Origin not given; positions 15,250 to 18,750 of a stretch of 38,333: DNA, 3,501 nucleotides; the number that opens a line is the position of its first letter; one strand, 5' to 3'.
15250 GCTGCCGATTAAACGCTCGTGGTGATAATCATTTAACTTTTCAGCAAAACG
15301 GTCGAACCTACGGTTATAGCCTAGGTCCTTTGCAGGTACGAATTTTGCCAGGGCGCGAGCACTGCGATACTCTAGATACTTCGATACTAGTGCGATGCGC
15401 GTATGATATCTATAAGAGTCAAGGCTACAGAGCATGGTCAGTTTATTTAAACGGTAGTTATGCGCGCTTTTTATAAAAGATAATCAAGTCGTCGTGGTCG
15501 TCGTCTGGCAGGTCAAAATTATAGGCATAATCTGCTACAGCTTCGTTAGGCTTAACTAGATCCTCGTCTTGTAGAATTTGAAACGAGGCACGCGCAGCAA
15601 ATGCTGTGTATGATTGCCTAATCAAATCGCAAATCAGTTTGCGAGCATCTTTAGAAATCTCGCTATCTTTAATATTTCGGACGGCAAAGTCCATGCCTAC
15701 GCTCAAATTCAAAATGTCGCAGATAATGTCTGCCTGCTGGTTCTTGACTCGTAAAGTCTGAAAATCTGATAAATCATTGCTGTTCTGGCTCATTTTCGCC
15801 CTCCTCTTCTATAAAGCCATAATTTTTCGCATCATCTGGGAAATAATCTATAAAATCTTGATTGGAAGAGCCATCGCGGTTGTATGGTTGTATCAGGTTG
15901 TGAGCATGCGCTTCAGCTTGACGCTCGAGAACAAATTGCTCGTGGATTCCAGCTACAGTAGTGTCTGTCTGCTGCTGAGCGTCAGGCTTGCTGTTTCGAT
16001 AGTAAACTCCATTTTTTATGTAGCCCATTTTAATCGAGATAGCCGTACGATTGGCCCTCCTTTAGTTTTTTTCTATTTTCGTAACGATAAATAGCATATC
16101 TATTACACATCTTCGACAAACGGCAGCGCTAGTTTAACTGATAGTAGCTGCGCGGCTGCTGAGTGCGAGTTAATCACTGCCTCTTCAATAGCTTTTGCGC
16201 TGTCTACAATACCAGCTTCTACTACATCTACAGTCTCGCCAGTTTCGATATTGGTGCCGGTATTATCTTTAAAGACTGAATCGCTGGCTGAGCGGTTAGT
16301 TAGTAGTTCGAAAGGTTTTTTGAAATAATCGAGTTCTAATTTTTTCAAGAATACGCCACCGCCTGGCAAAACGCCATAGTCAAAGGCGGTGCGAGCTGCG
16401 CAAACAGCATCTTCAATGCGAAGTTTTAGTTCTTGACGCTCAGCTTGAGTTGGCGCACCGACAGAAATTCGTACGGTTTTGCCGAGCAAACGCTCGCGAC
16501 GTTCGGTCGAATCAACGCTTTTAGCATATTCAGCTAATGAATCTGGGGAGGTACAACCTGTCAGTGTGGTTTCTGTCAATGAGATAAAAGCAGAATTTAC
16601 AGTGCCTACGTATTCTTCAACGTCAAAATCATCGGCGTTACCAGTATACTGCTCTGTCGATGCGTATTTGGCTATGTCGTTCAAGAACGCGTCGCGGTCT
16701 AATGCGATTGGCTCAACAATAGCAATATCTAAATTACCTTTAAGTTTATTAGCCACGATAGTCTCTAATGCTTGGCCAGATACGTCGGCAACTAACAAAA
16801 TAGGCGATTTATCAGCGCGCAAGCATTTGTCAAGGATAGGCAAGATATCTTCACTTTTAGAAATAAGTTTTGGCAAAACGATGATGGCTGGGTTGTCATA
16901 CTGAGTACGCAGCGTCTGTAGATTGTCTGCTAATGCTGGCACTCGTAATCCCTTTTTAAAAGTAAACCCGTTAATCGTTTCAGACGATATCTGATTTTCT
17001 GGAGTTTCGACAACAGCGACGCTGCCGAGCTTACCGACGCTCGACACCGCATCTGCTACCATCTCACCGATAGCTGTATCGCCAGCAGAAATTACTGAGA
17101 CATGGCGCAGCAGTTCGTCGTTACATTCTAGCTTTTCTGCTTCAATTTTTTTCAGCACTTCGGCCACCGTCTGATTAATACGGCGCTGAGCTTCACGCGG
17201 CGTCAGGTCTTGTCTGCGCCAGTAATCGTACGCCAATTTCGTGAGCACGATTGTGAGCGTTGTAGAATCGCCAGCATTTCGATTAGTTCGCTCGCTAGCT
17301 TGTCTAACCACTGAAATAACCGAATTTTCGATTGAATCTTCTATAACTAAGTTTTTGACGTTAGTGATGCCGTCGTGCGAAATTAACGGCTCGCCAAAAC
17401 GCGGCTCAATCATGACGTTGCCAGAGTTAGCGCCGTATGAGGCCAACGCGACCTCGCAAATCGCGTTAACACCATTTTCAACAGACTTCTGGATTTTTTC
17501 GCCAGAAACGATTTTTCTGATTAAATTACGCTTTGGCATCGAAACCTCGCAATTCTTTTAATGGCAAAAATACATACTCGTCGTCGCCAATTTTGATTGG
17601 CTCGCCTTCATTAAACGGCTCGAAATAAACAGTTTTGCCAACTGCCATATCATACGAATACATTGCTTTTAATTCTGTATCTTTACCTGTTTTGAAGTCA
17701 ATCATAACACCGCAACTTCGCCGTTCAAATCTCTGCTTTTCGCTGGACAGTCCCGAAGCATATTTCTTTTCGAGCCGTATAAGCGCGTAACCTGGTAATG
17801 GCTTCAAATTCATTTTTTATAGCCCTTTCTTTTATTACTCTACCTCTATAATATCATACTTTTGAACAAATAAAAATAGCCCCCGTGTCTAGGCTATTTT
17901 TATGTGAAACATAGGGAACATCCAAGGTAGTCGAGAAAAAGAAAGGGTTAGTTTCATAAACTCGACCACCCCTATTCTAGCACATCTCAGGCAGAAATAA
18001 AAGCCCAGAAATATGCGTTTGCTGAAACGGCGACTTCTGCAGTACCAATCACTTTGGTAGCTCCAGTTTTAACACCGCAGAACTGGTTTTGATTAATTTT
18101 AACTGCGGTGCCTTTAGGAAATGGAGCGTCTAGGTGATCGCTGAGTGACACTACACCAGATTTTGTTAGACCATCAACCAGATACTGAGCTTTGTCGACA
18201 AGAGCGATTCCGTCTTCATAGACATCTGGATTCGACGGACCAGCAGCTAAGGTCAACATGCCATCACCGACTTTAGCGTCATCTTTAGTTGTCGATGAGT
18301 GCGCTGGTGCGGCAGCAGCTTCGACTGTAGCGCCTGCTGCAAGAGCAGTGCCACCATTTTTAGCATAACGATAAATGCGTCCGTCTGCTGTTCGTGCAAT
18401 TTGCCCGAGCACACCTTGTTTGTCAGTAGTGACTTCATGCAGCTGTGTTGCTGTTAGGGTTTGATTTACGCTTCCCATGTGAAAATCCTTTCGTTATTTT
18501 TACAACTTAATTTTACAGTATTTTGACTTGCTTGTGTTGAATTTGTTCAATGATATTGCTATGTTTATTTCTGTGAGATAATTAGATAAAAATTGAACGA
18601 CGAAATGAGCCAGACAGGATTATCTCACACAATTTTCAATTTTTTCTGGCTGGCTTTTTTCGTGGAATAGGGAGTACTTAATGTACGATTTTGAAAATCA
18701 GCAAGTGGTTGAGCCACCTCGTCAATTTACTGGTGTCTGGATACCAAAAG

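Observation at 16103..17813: Phage-encoded GroES-GroEL operon on the minus strand inside the early arm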

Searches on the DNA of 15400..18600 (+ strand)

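Call 6: search_dna_similar(query=window:15400-18600:+, collection=phages, mode=near, max_rows=20)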
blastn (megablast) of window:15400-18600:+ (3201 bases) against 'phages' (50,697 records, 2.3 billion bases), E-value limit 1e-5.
No match.

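Call 85: search_rna_families(source=window, start=17780, end=18020, threshold=evalue, max_evalue=1)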
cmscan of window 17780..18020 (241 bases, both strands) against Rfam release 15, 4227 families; matches with E-value up to 1: 0.
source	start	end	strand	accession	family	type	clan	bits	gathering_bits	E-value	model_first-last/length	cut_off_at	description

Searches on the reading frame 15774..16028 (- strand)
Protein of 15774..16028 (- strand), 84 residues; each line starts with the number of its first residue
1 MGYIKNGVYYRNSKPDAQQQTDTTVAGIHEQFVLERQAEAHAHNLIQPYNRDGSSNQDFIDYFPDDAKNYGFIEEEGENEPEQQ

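Call 3: search_protein_families(library=pfam, proteins=[window:15774-16028:-], max_evalue=1)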
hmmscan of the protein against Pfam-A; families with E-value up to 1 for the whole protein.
window:15774-16028:- (84 aa): 0 families

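Call 4: search_protein_families(library=phrogs, proteins=[window:15774-16028:-], max_evalue=0.01)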
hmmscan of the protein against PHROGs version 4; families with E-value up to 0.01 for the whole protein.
window:15774-16028:- (84 aa): 0 families

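Call 63: search_solved_structures(query=A6, max_evalue=1)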
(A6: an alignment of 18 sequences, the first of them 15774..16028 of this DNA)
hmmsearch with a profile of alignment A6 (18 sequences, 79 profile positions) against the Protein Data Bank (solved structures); distinct sequences matched with E-value up to 1: 1.
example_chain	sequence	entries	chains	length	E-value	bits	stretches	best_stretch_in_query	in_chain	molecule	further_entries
5uqz_A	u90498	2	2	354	0.65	13.6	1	31-70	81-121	Glucan-binding protein C, GbpC | Glucan-binding protein C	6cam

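Call 72: search_protein_representatives(protein=window:15774-16028:-)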
Query: 84 residues. Proteins with E-value up to 0.001 (for the whole library): 34; up to 1e-10: 4; up to 1e-30: 1. The best 34 are listed.
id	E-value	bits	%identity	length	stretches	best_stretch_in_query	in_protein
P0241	3.5e-36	139.2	79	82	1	1-80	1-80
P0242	5.6e-15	71.6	50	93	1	4-79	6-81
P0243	2.4e-13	66.4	47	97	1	10-77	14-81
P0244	1.6e-11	60.6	21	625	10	24-70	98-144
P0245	2.4e-10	56.9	49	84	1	1-69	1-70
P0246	2.9e-10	56.6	46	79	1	2-76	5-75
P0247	3.5e-10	56.4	40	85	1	1-79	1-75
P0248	6.0e-08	49.2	39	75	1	1-72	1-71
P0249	8.2e-08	48.8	44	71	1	1-72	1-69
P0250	8.7e-08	48.7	39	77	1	16-76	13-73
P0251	2.3e-07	47.4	39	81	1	1-76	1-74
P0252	2.9e-07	47.1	40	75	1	2-75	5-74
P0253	3.4e-07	46.8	36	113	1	4-78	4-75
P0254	4.8e-07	46.4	45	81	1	1-78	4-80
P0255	8.4e-07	45.6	41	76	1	2-71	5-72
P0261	7.4e-06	42.6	27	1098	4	30-69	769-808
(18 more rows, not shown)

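Call 73: search_protein_families(library=pfam, proteins=[P0244, P0261, P0242, P0253], max_evalue=0.01)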
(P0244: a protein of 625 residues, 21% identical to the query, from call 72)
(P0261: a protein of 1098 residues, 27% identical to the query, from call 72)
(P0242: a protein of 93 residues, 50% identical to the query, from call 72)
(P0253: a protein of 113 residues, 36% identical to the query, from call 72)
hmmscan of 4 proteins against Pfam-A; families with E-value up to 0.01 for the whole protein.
P0244 (625 aa): 4 families
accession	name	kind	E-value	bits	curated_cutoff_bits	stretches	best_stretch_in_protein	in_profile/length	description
PF19793.4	DUF6277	-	4e-25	88.7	32.8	0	53-82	67-96/117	Family of unknown function (DUF6277)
PF09453.15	HIRA_B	-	1.9e-12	47.1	21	0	579-588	2-11/23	HIRA B motif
PF21085.3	CusS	-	2.2e-07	31.6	24.1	0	100-115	20-35/160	CusS sensor domain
PF23989.1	PilB3_C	-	0.0013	19.2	27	0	58-93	15-50/83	PilB3-like, C-terminal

P0261 (1098 aa): 6 families
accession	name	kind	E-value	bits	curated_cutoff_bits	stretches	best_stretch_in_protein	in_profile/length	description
PF25788.1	Ig_Rha78A_N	-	1.6e-16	60.9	27.4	1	251-326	32-105/105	Rha78A-like, N-terminal immunoglobulin domain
PF24489.1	Ig_J_second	-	4.3e-07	30.4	27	0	176-211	54-90/105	Tip attachment protein J second Ig-like domain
PF10342.15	Kre9_KNH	-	0.00033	21.8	24.6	1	548-628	2-80/94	Kre9/KNH-like N-terminal Ig-like domain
PF19970.4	VMAP-M9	-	0.00049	20.7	27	0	988-1022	75-109/135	vWA-MoxR associated protein middle region (VMAP-M) 9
PF21541.2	CATSPERB_1st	-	0.0012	19.2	27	0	866-896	28-58/120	CATSPER protein subunit beta protein 1st domain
PF18884.5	TSP3_bac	-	0.0018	18.5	25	0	66-79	1-14/22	Bacterial TSP3 repeat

P0242 (93 aa): 0 families

P0253 (113 aa): 0 families
